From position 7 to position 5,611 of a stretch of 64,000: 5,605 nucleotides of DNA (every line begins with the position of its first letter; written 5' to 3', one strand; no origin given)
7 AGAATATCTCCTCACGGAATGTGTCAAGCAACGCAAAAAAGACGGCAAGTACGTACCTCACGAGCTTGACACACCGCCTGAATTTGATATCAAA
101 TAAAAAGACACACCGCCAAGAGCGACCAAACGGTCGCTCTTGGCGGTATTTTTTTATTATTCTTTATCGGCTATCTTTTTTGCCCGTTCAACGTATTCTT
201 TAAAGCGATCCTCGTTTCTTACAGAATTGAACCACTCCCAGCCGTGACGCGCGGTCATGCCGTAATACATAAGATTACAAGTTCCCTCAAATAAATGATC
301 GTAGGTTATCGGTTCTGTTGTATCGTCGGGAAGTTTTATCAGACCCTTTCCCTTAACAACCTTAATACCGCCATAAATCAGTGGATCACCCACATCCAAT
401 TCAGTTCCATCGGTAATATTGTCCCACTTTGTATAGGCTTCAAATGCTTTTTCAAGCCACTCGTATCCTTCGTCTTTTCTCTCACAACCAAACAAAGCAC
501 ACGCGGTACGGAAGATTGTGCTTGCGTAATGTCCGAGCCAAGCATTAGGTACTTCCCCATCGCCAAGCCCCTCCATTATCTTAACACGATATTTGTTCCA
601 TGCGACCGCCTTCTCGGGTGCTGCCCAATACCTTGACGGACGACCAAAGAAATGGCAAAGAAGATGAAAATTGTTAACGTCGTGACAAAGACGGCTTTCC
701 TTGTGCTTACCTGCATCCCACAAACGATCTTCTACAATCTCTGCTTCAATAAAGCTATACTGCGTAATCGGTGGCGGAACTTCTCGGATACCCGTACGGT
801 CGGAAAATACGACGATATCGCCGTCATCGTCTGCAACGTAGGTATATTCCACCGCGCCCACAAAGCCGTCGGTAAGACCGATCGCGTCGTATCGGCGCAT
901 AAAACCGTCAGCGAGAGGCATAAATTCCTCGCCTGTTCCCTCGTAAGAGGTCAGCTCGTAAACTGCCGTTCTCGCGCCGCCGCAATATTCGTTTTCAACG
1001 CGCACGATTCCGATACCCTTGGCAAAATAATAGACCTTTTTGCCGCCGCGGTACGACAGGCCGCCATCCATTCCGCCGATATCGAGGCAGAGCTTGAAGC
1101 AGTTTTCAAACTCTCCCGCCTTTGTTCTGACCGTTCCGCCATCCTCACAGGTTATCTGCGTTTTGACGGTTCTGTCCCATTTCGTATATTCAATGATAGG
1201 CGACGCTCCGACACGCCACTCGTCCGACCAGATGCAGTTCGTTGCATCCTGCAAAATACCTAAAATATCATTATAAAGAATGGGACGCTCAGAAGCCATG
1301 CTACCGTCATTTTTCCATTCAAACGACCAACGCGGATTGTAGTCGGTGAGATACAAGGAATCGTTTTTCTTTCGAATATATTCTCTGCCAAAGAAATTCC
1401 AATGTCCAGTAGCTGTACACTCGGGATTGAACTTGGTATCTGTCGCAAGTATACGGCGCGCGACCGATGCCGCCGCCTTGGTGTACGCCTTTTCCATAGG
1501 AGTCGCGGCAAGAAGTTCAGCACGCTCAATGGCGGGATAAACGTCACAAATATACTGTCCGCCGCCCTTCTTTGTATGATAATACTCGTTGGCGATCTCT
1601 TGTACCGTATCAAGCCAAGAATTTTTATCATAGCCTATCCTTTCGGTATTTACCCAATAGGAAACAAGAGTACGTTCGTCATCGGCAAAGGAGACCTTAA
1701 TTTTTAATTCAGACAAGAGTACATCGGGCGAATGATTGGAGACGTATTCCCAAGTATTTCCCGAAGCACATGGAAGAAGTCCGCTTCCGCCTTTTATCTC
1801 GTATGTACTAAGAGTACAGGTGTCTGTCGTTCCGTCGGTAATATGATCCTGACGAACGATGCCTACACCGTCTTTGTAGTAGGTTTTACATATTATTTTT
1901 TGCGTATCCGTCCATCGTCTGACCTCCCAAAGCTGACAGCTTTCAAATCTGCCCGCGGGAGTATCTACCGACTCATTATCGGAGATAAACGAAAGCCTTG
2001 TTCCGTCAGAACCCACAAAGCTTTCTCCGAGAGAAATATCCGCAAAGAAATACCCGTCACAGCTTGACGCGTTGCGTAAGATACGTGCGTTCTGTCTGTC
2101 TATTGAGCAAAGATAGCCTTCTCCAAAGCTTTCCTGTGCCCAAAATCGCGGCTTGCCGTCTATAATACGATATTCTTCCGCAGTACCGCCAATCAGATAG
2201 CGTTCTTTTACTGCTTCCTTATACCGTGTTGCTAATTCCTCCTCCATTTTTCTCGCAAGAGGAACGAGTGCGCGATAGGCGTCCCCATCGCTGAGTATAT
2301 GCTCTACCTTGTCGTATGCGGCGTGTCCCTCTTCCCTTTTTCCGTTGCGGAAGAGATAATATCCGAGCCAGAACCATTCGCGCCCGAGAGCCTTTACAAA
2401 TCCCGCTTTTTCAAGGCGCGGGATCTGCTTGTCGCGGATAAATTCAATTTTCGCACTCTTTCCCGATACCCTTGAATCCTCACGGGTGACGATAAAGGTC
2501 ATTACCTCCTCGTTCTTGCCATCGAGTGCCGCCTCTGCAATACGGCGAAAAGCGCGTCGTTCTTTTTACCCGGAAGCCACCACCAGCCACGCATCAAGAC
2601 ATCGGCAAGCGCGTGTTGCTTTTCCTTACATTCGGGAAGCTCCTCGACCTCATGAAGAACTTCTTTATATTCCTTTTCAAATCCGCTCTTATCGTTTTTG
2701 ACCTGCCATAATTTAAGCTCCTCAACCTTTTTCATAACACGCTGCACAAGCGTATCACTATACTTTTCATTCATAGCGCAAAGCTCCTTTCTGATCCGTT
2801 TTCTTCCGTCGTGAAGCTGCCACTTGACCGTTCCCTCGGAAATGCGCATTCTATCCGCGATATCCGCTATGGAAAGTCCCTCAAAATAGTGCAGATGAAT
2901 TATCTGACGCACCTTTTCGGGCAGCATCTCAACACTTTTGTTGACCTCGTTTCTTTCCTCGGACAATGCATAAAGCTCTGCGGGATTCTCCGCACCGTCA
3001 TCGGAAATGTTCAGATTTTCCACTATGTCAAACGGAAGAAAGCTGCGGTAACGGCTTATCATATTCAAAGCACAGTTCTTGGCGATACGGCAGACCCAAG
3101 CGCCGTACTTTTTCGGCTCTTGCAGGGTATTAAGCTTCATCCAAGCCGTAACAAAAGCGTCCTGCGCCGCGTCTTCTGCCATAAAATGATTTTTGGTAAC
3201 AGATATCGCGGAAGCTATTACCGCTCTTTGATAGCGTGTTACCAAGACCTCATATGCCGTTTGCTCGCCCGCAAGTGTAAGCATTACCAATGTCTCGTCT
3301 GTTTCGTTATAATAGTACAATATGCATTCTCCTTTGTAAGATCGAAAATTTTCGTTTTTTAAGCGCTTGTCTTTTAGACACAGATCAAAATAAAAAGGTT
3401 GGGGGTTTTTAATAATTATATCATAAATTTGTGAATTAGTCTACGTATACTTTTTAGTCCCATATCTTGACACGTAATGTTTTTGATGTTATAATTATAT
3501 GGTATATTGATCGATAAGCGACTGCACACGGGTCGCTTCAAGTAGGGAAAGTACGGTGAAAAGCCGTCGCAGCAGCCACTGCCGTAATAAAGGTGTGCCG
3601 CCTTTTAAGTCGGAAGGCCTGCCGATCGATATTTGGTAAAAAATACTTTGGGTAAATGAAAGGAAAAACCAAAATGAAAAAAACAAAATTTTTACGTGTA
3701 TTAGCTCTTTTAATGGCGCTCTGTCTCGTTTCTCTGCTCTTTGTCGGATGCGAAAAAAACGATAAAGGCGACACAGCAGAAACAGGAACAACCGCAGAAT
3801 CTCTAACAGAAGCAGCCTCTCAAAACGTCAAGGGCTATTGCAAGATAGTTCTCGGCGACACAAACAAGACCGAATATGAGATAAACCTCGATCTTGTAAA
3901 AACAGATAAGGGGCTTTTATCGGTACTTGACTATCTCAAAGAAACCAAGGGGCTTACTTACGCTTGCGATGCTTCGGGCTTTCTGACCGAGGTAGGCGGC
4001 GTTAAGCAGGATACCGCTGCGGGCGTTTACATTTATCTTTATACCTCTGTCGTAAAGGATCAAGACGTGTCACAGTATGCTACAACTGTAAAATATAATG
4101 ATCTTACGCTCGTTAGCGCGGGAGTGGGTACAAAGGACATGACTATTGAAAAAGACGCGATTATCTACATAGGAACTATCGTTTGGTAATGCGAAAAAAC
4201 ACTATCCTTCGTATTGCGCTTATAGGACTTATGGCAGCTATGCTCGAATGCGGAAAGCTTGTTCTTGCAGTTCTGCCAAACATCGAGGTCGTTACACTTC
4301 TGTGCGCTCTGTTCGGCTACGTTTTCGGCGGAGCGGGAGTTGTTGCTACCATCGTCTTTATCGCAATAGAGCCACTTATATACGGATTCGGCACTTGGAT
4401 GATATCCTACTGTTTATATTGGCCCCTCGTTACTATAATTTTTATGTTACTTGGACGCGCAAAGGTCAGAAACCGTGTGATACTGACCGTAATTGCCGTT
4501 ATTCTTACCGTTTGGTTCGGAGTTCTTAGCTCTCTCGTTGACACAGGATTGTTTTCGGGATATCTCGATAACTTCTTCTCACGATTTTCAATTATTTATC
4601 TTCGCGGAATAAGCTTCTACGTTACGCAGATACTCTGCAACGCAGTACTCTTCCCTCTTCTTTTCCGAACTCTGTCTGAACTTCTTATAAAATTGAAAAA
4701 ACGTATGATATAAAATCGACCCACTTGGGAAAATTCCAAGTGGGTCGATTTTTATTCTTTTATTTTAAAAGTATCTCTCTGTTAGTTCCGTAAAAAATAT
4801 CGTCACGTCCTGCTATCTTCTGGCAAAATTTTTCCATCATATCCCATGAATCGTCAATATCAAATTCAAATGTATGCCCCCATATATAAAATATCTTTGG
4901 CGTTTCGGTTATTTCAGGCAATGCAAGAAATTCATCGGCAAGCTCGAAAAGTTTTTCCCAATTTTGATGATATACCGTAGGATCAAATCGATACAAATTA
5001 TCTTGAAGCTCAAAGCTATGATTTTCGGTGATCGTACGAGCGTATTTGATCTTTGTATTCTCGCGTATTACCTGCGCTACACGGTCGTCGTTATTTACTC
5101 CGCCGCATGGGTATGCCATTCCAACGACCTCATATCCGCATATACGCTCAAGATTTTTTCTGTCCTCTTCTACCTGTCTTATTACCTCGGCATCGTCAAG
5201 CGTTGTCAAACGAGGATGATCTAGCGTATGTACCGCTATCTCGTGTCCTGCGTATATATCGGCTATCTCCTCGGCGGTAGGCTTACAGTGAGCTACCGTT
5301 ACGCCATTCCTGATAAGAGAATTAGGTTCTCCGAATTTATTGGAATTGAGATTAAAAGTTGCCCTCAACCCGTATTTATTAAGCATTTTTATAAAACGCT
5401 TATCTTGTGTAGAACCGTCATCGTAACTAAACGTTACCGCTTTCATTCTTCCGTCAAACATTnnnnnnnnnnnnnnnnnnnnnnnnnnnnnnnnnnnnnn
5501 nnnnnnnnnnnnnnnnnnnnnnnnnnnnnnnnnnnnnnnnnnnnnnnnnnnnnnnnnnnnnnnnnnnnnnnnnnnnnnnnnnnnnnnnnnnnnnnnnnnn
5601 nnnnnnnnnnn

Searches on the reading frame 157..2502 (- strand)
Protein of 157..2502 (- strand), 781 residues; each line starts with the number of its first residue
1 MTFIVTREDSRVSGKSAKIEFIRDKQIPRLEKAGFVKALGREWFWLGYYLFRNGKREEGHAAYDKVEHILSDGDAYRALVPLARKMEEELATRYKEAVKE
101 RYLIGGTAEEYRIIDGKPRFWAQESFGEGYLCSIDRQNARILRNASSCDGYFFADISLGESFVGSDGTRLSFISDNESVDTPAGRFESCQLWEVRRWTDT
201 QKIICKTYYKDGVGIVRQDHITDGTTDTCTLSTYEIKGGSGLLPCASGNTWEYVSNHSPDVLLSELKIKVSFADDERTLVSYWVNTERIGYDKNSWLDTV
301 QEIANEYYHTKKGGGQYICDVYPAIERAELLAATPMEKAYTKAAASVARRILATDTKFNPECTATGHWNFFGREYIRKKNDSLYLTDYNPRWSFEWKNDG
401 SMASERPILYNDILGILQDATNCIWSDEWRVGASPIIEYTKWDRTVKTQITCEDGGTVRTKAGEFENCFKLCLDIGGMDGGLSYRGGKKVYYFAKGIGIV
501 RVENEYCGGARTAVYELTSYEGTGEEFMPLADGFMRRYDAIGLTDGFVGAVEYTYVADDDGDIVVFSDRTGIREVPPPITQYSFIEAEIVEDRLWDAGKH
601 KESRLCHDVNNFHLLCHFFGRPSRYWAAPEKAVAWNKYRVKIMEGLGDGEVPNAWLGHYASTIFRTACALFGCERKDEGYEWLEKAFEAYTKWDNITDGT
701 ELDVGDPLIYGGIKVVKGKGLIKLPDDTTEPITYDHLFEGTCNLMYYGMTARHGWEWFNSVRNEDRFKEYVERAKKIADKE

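Call 11: search_protein_families(library=pfam, proteins=[window:157-2502:-], max_evalue=0.001)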
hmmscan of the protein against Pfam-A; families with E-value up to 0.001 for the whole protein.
window:157-2502:- (781 aa): 1 family
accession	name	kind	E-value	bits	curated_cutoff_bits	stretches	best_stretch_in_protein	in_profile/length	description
PF21347.3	DUF3108_like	-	1.1e-09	38.9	27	0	175-219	138-185/199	DUF3108-like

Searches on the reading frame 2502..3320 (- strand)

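Call 11: search_protein_families(library=pfam, proteins=[window:2502-3320:-], max_evalue=0.001)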
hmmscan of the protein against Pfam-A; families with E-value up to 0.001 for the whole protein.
window:2502-3320:- (272 aa): 7 families
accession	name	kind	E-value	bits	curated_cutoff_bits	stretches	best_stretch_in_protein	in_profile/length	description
PF08281.18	Sigma70_r4_2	-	5.3e-15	55.2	25.7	1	126-176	4-54/54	Sigma-70, region 4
PF04542.20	Sigma70_r2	-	9.5e-12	45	24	1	26-92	1-69/71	Sigma-70 region 2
PF04545.22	Sigma70_r4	-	3.6e-11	42.9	24.1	1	133-178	5-50/50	Sigma-70, region 4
PF07638.17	Sigma70_ECF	-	4.4e-06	27.1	21.1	1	126-180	130-183/185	ECF sigma factor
PF06530.18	Phage_antitermQ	-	7.7e-05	23.1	26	1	130-185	60-115/118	Phage antitermination protein Q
PF04297.20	UPF0122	-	0.00061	20.4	22.7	0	131-188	16-69/101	Putative helix-turn-helix protein, YlxM / p13 like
PF13384.12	HTH_23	-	0.00098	19.3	24.6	0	139-166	9-35/50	Homeodomain-like domain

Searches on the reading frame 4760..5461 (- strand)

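Call 11: search_protein_families(library=pfam, proteins=[window:4760-5461:-], max_evalue=0.001)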
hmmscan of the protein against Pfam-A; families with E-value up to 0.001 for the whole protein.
window:4760-5461:- (233 aa): 1 family
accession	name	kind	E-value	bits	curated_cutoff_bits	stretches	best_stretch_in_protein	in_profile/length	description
PF01522.26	Polysacc_deac_1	-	5.9e-20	71.9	23.1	1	6-125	6-111/124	Polysaccharide deacetylase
